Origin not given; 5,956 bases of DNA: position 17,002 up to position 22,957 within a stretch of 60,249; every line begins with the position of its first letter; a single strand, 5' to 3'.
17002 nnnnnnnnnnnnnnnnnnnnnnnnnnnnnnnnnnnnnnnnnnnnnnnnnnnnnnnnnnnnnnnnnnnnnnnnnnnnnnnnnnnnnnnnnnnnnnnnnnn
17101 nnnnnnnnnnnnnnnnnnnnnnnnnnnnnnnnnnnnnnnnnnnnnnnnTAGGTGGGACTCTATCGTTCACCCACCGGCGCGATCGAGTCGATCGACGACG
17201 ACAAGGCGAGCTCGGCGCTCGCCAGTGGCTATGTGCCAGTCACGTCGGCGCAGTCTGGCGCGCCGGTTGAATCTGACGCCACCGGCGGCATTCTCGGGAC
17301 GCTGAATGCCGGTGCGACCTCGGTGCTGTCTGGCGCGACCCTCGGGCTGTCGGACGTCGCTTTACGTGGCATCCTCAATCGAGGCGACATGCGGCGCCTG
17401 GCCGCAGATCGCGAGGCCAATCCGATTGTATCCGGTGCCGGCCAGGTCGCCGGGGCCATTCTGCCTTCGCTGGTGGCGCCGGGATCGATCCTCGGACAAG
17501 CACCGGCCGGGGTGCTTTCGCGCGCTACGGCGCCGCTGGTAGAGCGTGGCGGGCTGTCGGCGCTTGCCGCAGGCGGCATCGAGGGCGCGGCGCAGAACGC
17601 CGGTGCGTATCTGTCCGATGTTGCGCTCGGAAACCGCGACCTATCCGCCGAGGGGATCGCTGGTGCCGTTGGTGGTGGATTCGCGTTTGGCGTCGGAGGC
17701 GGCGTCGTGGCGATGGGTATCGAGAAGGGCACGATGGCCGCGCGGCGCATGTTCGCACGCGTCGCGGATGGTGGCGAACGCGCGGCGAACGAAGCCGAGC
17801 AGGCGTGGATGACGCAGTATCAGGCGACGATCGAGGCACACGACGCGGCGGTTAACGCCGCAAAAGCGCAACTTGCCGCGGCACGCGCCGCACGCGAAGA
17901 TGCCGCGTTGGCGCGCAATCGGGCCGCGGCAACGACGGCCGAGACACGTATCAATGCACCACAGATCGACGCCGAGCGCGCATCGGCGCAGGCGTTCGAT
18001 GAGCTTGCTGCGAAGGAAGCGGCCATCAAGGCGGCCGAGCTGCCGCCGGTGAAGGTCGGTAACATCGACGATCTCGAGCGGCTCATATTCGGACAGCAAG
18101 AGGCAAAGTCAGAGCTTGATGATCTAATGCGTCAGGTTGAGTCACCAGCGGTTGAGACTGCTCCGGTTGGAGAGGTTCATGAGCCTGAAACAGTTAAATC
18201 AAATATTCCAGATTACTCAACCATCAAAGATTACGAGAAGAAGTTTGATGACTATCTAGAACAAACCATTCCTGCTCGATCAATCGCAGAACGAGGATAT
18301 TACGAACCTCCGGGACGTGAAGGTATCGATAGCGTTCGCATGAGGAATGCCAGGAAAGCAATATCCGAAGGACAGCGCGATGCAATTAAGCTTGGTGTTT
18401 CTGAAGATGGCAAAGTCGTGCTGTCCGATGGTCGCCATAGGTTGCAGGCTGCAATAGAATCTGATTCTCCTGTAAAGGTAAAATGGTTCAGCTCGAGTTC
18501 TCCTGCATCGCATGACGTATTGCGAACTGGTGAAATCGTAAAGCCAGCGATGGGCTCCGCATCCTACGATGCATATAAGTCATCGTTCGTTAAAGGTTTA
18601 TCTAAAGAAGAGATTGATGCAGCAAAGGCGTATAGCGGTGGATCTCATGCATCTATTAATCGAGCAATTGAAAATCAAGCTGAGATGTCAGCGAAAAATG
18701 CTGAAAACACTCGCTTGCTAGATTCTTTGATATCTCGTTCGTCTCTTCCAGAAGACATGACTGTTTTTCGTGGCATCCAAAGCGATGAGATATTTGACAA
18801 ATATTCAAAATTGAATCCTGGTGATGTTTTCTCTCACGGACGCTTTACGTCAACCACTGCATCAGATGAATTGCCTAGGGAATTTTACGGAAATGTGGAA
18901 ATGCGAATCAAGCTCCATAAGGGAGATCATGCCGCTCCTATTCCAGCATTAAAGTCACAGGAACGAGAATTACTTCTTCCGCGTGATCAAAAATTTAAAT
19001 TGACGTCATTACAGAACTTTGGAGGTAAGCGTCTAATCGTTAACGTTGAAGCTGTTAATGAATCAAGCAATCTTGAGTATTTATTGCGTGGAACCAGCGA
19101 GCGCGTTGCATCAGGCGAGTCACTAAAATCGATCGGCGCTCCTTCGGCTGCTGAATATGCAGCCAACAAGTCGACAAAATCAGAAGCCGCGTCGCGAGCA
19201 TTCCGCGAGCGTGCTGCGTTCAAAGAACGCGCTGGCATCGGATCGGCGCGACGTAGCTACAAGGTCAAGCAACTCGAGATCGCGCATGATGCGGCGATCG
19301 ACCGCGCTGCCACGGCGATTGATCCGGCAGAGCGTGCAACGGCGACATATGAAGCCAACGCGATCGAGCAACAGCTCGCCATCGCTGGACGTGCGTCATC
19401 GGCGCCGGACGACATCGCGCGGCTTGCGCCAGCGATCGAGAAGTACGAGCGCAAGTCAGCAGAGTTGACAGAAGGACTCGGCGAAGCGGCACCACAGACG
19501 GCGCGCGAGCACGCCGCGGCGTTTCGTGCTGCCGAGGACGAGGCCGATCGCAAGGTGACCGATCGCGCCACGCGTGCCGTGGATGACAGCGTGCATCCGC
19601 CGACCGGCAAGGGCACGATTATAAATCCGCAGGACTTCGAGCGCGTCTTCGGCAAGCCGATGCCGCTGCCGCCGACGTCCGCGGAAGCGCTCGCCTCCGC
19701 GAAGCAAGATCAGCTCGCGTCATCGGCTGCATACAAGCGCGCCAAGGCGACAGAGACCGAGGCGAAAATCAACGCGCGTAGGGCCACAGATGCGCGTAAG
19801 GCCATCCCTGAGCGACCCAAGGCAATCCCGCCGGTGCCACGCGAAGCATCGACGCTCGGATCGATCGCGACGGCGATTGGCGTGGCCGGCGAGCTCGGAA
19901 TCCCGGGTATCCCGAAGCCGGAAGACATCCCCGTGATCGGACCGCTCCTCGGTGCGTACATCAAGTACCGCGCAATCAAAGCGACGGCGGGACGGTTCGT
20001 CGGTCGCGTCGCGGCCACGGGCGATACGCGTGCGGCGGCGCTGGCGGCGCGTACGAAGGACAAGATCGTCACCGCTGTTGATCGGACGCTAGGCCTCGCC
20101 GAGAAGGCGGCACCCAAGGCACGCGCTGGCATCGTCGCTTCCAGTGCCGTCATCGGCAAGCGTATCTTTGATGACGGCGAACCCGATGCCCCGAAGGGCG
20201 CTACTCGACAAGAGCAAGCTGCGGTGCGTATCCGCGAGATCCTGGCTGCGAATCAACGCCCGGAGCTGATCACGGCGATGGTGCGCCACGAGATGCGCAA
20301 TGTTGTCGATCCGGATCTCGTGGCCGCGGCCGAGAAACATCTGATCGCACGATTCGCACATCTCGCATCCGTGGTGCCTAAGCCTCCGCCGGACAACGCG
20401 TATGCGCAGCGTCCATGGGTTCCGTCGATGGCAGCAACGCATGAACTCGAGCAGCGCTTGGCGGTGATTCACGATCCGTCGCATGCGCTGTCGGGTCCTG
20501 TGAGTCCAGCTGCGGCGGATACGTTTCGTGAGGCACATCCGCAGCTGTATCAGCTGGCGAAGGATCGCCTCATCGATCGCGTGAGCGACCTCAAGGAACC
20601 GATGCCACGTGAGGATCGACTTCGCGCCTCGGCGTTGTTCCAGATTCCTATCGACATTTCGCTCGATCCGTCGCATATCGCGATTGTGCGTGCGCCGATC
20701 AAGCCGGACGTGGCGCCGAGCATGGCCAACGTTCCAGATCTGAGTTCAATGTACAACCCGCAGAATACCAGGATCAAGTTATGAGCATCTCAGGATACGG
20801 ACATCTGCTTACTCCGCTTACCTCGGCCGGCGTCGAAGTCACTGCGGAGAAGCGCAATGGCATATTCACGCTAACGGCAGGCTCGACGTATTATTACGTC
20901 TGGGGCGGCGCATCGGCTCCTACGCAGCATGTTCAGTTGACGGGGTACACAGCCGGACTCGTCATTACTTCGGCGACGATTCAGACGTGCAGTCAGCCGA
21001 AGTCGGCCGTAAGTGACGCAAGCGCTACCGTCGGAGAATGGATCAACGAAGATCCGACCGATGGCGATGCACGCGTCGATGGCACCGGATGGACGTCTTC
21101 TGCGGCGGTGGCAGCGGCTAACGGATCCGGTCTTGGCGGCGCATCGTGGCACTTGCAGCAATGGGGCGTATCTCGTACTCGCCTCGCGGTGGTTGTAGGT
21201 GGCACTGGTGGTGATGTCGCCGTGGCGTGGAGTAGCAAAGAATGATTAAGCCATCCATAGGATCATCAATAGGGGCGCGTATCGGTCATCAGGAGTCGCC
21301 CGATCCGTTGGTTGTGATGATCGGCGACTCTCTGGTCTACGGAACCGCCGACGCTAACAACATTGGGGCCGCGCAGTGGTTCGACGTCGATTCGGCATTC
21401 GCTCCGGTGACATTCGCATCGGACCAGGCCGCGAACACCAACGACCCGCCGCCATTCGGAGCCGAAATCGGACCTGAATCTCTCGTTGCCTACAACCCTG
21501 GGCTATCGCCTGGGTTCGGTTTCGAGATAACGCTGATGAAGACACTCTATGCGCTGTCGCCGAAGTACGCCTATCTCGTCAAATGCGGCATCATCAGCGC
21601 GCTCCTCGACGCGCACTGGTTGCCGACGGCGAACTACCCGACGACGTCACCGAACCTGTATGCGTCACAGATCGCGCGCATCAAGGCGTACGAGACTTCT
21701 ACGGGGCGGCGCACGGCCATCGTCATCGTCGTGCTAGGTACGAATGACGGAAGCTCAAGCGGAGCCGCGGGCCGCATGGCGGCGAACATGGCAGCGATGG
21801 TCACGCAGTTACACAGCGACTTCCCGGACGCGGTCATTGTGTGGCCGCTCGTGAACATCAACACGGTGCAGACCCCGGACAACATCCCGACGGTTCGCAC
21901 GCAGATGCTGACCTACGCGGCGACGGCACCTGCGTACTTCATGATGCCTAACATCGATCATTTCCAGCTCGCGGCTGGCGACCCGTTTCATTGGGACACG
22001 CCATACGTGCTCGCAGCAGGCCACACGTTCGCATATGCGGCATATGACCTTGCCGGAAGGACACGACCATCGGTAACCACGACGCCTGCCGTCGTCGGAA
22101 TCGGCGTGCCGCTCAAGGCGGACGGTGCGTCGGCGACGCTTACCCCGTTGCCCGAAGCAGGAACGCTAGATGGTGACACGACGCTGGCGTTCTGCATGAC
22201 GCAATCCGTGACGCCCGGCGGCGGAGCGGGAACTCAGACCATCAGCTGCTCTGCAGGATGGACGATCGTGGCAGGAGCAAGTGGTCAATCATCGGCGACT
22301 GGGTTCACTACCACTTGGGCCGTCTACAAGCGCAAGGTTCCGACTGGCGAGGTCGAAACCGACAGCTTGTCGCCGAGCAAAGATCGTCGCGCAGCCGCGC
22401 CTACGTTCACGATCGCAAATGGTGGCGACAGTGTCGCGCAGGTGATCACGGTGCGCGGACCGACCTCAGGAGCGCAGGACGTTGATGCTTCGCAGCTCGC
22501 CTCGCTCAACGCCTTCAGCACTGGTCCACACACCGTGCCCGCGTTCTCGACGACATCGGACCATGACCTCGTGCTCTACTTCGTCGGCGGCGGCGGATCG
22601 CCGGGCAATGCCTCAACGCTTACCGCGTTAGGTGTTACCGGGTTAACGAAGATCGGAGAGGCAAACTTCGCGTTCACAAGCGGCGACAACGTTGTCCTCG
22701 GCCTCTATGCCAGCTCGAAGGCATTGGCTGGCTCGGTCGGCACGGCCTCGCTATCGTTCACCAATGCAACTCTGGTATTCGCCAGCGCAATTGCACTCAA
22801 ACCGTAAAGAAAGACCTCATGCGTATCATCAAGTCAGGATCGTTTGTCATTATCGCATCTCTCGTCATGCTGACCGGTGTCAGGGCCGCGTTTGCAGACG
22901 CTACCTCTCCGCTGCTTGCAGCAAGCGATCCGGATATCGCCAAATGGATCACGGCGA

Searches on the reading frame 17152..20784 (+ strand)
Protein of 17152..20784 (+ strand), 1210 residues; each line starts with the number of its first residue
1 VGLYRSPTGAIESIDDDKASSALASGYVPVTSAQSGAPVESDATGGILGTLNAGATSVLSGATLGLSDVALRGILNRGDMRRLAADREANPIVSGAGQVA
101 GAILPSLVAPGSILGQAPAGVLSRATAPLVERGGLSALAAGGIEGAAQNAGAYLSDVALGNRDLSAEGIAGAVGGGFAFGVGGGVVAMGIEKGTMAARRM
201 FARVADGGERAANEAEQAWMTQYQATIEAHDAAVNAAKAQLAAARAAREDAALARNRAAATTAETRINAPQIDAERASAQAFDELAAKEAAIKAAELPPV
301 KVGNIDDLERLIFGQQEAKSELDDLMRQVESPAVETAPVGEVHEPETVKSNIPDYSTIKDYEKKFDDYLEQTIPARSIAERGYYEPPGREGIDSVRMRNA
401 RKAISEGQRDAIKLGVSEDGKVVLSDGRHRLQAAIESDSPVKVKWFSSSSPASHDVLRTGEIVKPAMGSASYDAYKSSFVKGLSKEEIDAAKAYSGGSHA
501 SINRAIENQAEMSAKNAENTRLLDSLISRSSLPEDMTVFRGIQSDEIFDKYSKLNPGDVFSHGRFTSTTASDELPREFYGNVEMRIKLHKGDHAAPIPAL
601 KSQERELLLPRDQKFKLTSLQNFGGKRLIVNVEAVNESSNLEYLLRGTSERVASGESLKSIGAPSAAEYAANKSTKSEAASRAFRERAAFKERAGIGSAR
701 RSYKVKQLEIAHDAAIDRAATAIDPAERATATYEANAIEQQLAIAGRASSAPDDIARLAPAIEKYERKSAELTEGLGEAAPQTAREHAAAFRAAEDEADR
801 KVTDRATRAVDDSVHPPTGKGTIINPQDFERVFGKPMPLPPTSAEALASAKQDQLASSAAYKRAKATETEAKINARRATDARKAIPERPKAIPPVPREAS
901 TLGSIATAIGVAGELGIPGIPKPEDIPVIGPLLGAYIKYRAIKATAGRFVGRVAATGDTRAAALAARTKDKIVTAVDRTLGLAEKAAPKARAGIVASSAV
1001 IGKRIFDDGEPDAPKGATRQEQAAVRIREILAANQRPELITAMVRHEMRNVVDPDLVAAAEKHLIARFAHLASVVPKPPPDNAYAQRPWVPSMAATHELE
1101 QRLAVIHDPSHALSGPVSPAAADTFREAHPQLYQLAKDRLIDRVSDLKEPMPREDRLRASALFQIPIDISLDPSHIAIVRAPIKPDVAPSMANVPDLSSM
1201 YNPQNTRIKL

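Call 12: search_protein_families(library=pfam, proteins=[window:17152-20784:+], max_evalue=0.001)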
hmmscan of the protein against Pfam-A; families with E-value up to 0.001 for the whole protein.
window:17152-20784:+ (1210 aa): 1 family
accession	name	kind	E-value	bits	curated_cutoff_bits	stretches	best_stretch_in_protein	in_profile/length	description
PF03496.20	ADPrib_exo_Tox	-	6.4e-17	62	23.4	1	479-630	12-189/196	ADP-ribosyltransferase exoenzyme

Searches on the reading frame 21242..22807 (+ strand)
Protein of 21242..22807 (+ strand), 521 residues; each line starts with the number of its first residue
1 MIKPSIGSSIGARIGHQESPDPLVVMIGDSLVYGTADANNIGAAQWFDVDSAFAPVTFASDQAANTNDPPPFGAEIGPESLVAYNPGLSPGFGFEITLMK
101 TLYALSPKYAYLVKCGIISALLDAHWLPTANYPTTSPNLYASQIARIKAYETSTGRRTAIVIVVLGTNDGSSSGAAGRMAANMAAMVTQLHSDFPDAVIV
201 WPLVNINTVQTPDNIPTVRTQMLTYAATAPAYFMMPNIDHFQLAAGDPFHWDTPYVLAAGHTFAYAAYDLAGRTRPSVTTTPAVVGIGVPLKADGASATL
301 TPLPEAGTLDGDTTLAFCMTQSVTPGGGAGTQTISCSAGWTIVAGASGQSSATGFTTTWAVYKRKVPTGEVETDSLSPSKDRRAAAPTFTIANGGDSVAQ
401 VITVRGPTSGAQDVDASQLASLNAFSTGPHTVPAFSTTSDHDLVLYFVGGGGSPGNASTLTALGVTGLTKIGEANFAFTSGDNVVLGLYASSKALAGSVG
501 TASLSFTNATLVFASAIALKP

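Call 12: search_protein_families(library=pfam, proteins=[window:21242-22807:+], max_evalue=0.001)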
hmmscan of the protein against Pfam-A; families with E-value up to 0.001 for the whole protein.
window:21242-22807:+ (521 aa): 3 families
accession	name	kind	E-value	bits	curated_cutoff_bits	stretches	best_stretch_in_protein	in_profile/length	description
PF13472.12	Lipase_GDSL_2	-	4.7e-07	30.9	32.9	1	152-210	63-117/178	GDSL-like Lipase/Acylhydrolase family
PF03629.24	SASA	-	6.9e-05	23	24.8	1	85-267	61-224/226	Carbohydrate esterase, sialic acid-specific acetylesterase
PF00657.28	Lipase_GDSL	-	9.1e-05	23.1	23.6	1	24-212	1-134/208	GDSL-like Lipase/Acylhydrolase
